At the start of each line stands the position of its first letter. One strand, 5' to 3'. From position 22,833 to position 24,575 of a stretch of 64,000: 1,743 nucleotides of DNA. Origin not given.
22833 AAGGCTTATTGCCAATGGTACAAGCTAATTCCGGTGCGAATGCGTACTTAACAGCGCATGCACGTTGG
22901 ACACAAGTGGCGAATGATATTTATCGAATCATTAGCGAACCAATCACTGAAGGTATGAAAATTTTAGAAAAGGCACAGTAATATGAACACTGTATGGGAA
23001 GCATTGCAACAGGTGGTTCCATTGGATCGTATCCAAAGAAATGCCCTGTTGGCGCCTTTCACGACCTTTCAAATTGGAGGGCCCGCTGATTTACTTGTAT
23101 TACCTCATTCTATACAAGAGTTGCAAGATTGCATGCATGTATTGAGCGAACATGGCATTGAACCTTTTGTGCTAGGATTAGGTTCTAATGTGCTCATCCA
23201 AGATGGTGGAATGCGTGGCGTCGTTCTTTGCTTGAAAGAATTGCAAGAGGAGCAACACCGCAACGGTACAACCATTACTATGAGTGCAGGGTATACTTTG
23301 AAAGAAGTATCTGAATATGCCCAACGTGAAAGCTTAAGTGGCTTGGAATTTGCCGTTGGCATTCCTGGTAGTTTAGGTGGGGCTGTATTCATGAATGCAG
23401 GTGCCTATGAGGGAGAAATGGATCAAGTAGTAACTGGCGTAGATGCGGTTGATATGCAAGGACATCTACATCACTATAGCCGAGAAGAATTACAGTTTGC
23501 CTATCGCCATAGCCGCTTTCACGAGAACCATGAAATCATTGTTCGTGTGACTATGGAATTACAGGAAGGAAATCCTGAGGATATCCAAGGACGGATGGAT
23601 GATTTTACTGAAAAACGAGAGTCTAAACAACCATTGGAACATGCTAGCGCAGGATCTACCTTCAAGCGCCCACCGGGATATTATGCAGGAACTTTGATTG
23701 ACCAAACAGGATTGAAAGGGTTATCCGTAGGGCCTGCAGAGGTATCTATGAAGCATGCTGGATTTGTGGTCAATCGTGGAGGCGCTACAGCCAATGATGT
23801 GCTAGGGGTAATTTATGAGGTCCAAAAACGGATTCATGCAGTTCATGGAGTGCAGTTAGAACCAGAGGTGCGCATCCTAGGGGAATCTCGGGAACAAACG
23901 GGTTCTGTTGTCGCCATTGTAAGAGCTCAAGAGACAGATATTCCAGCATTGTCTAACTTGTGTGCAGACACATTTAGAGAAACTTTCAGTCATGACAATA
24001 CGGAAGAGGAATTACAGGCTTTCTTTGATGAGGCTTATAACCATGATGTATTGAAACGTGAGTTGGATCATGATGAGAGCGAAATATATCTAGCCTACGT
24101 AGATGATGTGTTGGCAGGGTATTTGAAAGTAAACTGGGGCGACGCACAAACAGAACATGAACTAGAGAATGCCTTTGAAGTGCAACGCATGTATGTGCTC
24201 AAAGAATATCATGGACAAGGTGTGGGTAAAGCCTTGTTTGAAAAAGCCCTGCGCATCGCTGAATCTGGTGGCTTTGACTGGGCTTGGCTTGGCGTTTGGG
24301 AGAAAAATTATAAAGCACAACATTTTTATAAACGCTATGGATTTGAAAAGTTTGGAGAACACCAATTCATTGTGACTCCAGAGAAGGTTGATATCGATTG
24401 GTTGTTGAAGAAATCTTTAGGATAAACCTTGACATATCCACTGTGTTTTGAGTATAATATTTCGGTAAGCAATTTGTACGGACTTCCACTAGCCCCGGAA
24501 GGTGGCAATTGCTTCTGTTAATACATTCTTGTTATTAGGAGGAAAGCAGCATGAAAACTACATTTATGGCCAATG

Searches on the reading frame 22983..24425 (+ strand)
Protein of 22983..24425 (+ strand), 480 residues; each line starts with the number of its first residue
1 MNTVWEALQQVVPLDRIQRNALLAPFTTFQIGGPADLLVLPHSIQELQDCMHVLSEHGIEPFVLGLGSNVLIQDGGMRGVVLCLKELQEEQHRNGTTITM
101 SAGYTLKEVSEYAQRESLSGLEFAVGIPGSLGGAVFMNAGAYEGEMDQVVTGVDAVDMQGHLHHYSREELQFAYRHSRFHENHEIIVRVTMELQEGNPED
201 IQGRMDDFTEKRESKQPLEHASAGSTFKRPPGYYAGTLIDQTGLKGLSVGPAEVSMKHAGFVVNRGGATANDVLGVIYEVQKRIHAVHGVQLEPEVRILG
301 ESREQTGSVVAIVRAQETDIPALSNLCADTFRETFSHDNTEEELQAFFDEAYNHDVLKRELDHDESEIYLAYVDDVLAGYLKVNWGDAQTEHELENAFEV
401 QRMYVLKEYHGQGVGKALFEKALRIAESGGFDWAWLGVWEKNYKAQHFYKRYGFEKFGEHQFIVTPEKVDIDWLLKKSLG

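Call 13: list_cluster_members(proteins=[window:22983-24425:+, window:24551-24991:+, window:31013-31342:+, window:28246-29343:-, window:29345-30025:-, window:26876-28252:-, window:25596-26711:-, window:31844-33244:+, P0001, P0005])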
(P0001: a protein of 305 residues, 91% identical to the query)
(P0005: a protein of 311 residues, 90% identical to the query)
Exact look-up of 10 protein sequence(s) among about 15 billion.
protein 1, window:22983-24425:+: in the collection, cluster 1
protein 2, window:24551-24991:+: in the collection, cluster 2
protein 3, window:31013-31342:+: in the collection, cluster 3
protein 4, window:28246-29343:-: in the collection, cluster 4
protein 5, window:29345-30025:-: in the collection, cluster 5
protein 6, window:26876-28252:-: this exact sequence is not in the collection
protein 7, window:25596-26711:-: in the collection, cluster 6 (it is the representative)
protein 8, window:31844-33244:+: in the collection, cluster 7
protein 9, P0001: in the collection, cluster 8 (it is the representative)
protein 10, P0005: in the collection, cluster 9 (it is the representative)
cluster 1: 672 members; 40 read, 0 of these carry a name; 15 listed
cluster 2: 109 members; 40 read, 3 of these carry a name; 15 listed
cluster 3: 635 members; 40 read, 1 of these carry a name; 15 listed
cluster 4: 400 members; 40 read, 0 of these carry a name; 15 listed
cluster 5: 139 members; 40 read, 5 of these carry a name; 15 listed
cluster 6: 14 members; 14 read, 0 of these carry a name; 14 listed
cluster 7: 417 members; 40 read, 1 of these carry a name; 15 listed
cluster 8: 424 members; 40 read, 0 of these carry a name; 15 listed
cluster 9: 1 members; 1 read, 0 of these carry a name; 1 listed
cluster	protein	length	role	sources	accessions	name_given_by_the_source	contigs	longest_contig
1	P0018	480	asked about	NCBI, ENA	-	-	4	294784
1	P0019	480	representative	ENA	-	-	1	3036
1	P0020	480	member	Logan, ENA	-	-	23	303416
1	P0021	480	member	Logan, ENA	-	-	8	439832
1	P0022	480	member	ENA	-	-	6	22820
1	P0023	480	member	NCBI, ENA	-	-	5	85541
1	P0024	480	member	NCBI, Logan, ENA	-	-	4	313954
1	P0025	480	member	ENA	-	-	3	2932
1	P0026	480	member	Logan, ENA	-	-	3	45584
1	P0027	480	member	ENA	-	-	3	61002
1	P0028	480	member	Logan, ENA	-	-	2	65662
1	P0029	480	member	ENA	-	-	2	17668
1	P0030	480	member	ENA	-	-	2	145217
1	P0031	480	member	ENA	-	-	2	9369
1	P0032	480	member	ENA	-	-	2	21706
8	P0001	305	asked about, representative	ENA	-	-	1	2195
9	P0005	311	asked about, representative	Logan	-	-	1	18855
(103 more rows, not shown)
